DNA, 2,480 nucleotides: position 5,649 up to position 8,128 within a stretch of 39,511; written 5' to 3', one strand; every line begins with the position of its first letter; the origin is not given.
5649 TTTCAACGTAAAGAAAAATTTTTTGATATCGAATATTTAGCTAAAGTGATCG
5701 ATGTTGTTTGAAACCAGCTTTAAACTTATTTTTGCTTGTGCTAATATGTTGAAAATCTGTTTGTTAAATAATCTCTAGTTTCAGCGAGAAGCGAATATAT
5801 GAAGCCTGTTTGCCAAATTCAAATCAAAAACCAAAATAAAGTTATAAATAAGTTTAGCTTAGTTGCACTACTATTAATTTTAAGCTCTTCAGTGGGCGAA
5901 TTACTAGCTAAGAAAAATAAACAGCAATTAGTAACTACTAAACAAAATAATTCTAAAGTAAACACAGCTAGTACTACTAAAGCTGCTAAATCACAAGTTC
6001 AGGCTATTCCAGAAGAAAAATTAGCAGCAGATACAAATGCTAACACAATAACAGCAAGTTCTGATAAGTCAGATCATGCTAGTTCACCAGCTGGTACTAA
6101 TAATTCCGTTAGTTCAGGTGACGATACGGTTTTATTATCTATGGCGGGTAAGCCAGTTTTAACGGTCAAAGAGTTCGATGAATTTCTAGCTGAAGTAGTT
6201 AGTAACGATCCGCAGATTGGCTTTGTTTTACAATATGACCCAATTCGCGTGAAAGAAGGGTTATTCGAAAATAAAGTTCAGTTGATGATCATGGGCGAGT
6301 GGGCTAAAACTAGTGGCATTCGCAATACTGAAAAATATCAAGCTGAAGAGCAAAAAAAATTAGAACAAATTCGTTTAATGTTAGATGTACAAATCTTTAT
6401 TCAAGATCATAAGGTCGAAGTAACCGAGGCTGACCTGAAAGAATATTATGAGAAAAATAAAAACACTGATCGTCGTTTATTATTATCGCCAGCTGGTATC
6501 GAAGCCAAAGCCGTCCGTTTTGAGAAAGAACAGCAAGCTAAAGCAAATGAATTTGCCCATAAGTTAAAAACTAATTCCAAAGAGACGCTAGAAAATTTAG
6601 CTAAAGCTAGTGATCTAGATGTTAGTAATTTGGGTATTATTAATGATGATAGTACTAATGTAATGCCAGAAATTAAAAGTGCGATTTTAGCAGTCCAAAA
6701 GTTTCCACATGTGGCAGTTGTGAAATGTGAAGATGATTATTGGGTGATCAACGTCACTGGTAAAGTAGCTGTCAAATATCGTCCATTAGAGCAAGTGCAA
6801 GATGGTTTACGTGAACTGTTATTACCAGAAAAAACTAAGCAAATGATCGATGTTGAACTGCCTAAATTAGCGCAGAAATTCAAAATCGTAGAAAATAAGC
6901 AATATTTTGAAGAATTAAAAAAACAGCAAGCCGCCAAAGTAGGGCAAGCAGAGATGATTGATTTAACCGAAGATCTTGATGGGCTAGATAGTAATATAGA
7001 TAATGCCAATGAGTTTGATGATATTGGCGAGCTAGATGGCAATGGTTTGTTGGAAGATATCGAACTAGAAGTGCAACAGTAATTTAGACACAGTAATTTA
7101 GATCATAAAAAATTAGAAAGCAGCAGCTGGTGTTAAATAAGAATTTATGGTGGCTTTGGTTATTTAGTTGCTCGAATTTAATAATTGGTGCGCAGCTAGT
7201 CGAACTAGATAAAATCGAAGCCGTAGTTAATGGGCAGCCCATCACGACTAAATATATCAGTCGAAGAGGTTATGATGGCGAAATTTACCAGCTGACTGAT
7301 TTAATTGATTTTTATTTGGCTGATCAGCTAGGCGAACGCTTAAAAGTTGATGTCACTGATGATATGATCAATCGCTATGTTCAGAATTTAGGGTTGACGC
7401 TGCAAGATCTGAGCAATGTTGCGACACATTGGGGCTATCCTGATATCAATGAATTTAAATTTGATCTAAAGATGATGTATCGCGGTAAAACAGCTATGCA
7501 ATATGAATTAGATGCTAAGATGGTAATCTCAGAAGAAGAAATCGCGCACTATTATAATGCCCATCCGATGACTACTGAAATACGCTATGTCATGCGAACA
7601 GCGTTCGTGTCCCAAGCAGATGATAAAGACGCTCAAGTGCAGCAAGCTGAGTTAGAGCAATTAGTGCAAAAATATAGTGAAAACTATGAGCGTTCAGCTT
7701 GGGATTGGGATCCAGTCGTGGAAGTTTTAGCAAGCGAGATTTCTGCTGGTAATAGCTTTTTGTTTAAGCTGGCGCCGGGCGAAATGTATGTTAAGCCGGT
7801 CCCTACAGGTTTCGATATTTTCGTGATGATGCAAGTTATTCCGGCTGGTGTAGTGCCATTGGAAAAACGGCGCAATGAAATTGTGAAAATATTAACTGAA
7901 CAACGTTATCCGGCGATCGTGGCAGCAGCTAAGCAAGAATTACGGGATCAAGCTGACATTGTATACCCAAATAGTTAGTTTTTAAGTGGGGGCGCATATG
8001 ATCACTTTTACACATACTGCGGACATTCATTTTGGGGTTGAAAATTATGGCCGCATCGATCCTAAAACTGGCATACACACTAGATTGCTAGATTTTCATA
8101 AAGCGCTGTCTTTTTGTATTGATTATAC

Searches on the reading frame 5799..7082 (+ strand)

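Call 26: search_protein_families(library=pfam, proteins=[window:5799-7082:+], max_evalue=0.001)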
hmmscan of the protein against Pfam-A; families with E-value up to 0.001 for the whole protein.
window:5799-7082:+ (427 aa): 1 family
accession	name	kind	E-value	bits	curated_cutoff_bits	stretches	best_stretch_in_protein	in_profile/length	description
PF13145.12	Rotamase_2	-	7.8e-12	46.5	27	1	208-335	1-121/121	PPIC-type PPIASE domain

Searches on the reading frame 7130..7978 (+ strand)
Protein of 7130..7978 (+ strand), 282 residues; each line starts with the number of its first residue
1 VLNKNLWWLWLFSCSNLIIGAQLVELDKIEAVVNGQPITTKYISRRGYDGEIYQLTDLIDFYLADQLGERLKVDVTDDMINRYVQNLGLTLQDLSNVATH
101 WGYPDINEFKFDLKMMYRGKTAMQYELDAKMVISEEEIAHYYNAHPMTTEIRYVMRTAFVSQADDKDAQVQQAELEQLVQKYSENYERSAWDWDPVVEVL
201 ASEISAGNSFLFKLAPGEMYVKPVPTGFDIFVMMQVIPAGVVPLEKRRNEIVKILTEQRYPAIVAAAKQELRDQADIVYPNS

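Call 26: search_protein_families(library=pfam, proteins=[window:7130-7978:+], max_evalue=0.001)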
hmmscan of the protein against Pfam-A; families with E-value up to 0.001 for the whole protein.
window:7130-7978:+ (282 aa): 1 family
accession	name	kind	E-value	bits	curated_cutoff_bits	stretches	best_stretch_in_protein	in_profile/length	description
PF13145.12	Rotamase_2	-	9.8e-08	33.3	27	1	133-246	1-118/121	PPIC-type PPIASE domain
